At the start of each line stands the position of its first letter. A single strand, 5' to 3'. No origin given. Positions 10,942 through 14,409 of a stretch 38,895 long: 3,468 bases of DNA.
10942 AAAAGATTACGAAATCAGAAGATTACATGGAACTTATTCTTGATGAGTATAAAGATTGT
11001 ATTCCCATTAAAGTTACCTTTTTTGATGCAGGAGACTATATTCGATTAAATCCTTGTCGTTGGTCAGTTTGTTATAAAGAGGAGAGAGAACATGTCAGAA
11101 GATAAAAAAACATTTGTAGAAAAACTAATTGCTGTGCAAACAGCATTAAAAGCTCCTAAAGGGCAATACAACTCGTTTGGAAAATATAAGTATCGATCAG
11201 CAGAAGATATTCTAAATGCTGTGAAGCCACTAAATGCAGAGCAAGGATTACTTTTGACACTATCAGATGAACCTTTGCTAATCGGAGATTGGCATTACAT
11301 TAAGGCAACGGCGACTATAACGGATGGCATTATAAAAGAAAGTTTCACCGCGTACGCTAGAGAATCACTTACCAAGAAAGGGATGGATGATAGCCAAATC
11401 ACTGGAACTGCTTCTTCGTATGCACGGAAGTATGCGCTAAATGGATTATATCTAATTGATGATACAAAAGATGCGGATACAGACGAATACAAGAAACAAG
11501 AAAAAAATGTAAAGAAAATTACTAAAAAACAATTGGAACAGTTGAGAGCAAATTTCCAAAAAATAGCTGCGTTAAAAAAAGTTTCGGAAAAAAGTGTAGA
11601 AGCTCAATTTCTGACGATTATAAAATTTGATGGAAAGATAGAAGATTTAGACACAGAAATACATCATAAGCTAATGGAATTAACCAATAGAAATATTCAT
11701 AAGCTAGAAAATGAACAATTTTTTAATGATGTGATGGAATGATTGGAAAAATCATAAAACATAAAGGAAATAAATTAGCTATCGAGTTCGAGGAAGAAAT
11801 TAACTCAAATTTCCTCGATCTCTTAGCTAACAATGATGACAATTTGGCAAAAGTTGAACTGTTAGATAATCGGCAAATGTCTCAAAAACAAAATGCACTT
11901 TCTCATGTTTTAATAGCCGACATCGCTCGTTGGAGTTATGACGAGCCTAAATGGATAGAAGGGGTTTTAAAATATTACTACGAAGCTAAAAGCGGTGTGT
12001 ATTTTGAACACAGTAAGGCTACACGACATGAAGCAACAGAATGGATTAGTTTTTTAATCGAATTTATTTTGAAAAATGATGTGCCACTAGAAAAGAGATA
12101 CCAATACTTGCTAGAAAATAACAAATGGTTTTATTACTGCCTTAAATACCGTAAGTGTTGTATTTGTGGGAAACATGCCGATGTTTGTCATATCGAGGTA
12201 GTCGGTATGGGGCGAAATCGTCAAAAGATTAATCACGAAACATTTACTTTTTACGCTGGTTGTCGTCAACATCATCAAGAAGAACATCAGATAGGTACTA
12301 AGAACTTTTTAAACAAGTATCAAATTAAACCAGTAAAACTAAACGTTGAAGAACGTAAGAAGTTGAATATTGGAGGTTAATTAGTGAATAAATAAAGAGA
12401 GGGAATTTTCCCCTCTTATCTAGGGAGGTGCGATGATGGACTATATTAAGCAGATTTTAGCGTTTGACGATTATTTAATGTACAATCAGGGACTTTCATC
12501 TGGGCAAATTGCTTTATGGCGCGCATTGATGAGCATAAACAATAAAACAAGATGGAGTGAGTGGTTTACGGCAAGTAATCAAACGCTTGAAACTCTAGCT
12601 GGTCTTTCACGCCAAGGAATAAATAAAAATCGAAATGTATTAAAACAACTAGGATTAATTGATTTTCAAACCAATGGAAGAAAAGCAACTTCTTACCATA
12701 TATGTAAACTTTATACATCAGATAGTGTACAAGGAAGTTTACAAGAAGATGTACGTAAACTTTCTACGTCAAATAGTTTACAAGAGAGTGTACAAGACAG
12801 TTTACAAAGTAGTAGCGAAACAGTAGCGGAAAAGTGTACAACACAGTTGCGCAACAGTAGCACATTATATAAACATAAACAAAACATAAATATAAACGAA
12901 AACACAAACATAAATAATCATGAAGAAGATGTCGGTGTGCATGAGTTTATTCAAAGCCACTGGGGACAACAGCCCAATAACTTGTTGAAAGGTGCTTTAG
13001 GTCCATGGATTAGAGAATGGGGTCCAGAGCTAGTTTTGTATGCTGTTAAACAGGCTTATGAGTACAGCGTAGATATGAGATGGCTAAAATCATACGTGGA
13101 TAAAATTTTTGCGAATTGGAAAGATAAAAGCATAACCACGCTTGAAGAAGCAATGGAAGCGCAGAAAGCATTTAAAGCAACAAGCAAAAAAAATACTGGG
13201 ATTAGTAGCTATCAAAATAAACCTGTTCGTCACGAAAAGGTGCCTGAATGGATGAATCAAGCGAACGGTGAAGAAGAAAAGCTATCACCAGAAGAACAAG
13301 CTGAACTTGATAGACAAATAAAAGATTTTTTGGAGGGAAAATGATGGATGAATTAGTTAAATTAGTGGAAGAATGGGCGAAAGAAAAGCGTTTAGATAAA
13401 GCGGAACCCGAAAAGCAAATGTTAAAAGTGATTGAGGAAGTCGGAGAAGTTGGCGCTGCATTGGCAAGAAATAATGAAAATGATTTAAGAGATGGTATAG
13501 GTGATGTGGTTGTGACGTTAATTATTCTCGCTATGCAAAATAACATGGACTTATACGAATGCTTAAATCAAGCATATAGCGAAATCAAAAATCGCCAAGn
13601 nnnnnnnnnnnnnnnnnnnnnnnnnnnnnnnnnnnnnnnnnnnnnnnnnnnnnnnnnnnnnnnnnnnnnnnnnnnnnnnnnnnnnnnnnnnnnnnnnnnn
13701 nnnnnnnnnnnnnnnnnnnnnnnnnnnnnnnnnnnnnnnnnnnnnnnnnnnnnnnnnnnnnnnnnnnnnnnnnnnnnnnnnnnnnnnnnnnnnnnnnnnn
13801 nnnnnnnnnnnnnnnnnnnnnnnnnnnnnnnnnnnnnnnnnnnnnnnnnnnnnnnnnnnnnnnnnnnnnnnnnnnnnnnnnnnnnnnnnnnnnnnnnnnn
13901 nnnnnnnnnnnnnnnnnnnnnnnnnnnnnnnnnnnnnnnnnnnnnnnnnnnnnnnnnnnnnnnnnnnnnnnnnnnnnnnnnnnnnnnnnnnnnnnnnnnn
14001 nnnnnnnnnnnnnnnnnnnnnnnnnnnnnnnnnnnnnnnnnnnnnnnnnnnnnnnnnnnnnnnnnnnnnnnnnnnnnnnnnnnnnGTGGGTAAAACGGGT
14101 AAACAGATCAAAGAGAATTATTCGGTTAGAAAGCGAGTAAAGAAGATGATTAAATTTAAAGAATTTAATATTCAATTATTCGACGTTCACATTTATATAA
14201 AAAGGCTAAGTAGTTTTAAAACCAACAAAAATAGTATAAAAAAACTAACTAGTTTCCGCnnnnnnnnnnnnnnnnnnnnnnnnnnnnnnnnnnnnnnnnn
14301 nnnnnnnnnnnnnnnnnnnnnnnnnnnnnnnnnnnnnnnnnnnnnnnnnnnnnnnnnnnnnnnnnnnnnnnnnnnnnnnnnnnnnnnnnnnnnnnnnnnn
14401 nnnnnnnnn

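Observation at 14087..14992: Four hairpins with different, perfectly complementary stems but an invariant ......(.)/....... loop in the ~900-bp non-coding gap upstream of the ArpU gene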

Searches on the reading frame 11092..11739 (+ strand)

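Call 36: search_protein_families(library=pfam, proteins=[window:11092-11739:+], max_evalue=0.01)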
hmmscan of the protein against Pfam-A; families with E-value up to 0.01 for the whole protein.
window:11092-11739:+ (216 aa): 1 family
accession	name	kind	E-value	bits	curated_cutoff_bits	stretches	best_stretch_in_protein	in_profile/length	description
PF04404.17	ERF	-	1.2e-36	126.5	25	1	9-151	2-147/153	ERF superfamily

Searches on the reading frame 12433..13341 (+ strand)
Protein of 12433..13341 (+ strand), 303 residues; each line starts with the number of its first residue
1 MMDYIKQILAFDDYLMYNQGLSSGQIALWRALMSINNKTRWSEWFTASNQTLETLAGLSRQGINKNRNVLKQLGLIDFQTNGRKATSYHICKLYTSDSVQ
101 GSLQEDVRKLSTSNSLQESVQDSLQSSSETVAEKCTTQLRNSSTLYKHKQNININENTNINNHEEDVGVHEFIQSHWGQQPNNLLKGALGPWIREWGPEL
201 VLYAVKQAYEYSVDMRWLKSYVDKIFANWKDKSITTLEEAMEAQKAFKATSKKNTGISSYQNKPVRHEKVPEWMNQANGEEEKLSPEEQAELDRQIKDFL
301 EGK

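Call 36: search_protein_families(library=pfam, proteins=[window:12433-13341:+], max_evalue=0.01)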
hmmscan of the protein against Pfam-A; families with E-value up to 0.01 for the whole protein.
window:12433-13341:+ (303 aa): 2 families
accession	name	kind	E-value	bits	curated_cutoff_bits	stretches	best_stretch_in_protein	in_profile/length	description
PF07261.16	DnaB_2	-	6e-09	35.9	22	1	172-243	3-73/74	Replication initiation and membrane attachment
PF13730.12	HTH_36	-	0.00072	19.7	25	1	20-76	2-55/55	Helix-turn-helix domain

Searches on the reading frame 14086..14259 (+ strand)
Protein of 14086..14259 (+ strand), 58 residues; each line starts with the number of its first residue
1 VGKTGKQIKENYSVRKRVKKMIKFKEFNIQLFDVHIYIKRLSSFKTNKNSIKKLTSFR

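Call 36: search_protein_families(library=pfam, proteins=[window:14086-14259:+], max_evalue=0.01)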
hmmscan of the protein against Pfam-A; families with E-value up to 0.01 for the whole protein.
window:14086-14259:+ (58 aa): 1 family
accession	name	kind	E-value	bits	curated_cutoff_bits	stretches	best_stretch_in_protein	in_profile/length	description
PF16459.11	Phage_TAC_13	-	0.00087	20.1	28.8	1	8-54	3-49/98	Phage tail assembly chaperone, TAC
